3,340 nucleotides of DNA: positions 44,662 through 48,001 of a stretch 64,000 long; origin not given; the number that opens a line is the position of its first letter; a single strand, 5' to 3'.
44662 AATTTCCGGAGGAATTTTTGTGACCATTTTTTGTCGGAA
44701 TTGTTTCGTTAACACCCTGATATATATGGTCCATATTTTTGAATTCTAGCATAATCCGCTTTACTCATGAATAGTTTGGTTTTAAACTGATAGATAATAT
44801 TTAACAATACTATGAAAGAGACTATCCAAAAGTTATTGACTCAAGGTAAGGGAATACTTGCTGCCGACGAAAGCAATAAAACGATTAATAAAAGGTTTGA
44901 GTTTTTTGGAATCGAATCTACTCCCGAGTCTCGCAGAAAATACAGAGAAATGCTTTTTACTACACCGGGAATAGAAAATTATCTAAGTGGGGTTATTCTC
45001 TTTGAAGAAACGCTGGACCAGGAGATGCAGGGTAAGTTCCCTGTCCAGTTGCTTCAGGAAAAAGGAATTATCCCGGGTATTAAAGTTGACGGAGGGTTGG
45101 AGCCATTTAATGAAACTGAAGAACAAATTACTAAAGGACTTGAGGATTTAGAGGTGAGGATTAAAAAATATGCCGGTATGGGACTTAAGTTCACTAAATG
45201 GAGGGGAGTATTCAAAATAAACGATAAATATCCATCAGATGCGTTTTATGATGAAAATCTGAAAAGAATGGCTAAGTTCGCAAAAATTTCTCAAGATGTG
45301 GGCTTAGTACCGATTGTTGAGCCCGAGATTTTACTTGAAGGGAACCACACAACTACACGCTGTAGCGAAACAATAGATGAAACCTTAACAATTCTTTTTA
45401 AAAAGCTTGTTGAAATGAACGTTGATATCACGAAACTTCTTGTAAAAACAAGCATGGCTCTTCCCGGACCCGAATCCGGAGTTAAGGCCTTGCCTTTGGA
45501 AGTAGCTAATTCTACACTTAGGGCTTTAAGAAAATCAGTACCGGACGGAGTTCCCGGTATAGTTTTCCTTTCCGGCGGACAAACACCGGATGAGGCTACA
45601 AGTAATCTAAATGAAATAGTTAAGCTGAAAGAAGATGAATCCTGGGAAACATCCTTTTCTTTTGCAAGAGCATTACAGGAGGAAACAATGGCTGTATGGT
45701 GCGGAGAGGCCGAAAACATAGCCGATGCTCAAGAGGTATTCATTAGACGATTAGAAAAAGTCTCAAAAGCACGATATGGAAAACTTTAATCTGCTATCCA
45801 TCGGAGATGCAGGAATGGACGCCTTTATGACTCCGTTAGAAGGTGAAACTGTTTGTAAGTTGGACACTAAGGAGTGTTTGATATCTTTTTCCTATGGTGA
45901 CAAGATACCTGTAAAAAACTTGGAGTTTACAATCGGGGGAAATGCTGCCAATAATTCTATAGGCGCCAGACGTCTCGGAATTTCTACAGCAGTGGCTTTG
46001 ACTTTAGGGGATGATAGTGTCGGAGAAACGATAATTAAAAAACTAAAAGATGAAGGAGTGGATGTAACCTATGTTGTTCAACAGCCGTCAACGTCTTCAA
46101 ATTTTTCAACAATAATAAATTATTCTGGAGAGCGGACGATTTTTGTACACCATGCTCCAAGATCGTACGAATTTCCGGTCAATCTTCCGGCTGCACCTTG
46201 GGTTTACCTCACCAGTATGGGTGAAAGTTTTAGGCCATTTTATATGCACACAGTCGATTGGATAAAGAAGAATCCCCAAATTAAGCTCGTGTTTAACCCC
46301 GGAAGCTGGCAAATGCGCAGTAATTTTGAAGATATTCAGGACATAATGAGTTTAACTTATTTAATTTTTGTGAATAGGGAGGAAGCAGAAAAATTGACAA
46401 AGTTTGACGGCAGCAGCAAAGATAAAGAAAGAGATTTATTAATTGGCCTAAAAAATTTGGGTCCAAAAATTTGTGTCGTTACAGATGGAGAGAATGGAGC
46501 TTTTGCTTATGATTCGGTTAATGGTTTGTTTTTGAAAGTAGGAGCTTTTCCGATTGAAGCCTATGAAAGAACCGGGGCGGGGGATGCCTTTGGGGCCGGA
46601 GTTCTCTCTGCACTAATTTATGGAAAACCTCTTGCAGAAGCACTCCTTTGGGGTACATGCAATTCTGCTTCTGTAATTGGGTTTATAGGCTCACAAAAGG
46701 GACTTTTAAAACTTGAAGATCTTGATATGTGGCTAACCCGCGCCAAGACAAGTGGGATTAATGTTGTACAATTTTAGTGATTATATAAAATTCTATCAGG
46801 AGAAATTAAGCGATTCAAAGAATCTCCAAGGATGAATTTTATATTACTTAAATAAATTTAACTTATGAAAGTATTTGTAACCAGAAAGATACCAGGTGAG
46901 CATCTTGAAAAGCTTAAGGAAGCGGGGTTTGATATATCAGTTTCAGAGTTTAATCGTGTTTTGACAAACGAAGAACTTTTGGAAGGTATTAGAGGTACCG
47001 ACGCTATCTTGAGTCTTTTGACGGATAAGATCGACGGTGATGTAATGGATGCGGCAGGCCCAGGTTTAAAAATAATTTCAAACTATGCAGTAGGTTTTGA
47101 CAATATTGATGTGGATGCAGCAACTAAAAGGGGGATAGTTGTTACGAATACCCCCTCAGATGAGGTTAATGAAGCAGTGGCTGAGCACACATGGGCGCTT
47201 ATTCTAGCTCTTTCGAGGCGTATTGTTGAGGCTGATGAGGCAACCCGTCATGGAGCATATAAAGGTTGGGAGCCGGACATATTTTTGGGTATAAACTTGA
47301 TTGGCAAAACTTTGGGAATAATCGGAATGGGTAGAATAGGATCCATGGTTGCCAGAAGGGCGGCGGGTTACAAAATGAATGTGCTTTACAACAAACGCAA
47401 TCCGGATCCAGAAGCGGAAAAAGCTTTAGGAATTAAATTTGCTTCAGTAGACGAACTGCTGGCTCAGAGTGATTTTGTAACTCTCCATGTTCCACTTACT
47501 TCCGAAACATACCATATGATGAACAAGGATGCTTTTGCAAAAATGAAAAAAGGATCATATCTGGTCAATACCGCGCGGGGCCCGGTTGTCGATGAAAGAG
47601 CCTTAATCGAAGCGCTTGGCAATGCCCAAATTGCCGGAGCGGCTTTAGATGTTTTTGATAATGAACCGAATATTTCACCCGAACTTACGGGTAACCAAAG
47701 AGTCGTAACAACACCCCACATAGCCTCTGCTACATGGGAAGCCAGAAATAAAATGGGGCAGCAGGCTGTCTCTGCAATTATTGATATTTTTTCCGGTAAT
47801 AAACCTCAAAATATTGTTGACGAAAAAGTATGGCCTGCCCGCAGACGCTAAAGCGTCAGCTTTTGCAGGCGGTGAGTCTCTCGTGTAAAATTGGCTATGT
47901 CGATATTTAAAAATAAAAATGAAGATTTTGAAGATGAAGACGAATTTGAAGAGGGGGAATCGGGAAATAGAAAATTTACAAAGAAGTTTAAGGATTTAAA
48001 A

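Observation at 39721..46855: Conserved ~65-nt leader element duplicated upstream of two unrelated genes, with SD-like/anti-SD stem and a 4-codon MNFI uORF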

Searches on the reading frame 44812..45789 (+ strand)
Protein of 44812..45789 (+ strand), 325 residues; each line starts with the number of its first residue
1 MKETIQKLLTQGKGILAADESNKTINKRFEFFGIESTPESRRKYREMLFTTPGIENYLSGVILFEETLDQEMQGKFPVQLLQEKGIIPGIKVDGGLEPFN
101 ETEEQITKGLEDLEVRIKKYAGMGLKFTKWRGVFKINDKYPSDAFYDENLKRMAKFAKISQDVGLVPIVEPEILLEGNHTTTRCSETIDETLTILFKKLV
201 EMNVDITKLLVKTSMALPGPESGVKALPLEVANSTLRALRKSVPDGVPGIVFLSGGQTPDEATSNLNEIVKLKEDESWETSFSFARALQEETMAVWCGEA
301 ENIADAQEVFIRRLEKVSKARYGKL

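Call 69: search_protein_families(library=pfam, proteins=[window:44812-45789:+], max_evalue=0.001)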
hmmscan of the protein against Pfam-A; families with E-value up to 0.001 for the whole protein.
window:44812-45789:+ (325 aa): 1 family
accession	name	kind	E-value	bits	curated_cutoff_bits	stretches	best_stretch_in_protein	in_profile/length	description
PF00274.25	Glycolytic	-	9.4e-108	360.5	22.2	1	2-324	3-328/349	Fructose-bisphosphate aldolase class-I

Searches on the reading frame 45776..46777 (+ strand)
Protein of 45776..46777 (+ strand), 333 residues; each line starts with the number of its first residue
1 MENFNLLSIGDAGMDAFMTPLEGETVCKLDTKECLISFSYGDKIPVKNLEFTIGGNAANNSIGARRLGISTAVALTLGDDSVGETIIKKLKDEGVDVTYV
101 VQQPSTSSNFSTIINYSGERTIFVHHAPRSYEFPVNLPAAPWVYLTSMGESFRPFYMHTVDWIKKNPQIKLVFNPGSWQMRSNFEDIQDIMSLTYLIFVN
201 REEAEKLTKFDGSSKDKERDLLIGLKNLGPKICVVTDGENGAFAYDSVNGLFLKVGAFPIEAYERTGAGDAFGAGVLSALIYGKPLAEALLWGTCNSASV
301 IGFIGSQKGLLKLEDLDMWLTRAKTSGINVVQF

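Call 69: search_protein_families(library=pfam, proteins=[window:45776-46777:+], max_evalue=0.001)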
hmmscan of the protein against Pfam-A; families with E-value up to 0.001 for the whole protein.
window:45776-46777:+ (333 aa): 1 family
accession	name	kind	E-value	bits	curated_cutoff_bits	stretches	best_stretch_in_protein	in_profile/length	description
PF00294.29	PfkB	-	3.7e-43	148.4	25.8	1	35-305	14-294/302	pfkB family carbohydrate kinase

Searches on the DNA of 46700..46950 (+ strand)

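Call 9: search_rna_families(source=window, start=46700, end=46950, threshold=evalue, max_evalue=10, show_alignments=4)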
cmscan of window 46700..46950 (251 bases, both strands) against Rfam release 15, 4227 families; matches with E-value up to 10: 4.
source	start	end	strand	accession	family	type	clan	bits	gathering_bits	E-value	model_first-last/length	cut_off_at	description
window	46778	46850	+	RF00744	mir-361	Gene; miRNA;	-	17.3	70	0.47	1-71/71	no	mir-361 microRNA precursor family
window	46720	46763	+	RF03012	Mu-gpT-DE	Gene; sRNA;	-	16.6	49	0.17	1-53/53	no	Mu-gpT-DE RNA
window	46772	46805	+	RF01605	plasmodium_snoR30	Gene; snRNA; snoRNA; CD-box;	-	15.9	43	9.3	1-74/74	no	small nucleolar RNA snoR30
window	46816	46914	-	RF02189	ST7-OT4_3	Gene; lncRNA;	-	8.8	50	5.7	210-302/302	no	ST7 overlapping transcript 4 conserved region 3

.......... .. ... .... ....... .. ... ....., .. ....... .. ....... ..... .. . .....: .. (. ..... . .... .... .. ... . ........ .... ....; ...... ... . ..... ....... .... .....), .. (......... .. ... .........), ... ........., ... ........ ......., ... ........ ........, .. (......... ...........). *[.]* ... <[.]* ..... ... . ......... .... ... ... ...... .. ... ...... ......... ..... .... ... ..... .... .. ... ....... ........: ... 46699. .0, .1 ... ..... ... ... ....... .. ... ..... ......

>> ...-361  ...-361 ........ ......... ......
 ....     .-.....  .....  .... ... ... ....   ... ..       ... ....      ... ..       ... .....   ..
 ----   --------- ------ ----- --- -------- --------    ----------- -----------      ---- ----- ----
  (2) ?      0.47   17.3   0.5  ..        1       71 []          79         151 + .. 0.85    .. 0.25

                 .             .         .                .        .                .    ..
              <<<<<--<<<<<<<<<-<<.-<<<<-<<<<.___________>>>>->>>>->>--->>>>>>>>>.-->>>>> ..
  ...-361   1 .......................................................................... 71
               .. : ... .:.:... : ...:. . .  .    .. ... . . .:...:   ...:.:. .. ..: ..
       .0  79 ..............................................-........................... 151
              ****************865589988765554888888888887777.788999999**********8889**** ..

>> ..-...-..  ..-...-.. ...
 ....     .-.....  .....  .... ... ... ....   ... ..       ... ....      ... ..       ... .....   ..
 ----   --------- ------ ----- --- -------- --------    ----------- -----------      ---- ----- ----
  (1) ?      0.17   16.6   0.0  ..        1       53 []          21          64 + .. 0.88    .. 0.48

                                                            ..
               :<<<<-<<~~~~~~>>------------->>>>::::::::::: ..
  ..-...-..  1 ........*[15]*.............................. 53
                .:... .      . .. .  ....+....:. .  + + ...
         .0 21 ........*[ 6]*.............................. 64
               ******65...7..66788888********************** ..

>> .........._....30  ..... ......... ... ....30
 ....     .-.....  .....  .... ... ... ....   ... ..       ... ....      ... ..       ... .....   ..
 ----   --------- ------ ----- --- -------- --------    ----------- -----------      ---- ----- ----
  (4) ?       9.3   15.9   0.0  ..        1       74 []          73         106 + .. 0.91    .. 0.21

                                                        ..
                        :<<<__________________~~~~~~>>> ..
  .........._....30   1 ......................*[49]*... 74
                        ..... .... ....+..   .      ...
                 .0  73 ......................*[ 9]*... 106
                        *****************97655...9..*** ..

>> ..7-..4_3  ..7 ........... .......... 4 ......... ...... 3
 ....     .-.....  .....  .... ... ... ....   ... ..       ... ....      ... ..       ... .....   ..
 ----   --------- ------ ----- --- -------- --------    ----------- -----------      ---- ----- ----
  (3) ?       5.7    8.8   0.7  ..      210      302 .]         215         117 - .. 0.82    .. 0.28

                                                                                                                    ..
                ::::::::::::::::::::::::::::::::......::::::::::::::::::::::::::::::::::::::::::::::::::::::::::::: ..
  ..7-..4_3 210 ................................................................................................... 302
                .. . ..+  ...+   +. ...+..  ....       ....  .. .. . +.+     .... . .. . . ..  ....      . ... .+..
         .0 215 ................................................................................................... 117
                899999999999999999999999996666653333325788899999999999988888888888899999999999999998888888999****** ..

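Call 81: search_dna_similar(query=window:46778-46864:+, collection=plasmids, mode=distant, max_evalue=0.01, max_rows=10)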
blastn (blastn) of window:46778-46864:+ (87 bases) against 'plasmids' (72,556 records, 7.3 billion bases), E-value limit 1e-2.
No match.

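Call 82: search_dna_similar(query=window:46778-46864:+, collection=phages, mode=distant, max_evalue=0.01, max_rows=10)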
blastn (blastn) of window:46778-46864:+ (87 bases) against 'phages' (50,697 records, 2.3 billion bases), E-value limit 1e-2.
No match.

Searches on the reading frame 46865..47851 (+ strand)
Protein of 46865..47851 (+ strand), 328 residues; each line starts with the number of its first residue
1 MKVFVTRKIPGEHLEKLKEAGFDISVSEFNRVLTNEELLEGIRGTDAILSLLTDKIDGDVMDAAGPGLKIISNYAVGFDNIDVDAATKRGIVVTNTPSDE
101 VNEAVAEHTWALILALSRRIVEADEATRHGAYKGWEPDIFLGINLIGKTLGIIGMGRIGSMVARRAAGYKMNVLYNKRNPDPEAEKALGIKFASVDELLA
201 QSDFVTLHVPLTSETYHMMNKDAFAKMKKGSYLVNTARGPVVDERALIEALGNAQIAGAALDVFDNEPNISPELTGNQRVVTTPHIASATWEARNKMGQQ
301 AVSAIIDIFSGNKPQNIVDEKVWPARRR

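Call 13: find_encoding_contigs(protein=window:46865-47851:+, flank=3000, max_places=10)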
Protein window:46865-47851:+ (328 aa): no gene with exactly this product is on record in the collection.

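Call 69: search_protein_families(library=pfam, proteins=[window:46865-47851:+], max_evalue=0.001)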
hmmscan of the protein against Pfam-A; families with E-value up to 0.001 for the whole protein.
window:46865-47851:+ (328 aa): 5 families
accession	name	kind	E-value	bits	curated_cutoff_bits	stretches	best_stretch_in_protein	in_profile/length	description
PF02826.25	2-Hacid_dh_C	-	1.2e-62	210.9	25.1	1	111-287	2-178/178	D-isomer specific 2-hydroxyacid dehydrogenase, NAD binding domain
PF00389.36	2-Hacid_dh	-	4e-32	111.2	24.6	1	3-318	1-133/134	D-isomer specific 2-hydroxyacid dehydrogenase, catalytic domain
PF03446.21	NAD_binding_2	-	9.2e-07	29.5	21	1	150-255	2-111/161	NAD binding domain of 6-phosphogluconate dehydrogenase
PF03807.23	F420_oxidored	-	8.5e-05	23.5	21.6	1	150-212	2-70/94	NADP oxidoreductase coenzyme F420-dependent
PF07991.19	KARI_N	-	9.6e-05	22.5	20.6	0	145-234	2-92/165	Acetohydroxy acid isomeroreductase, NADPH-binding domain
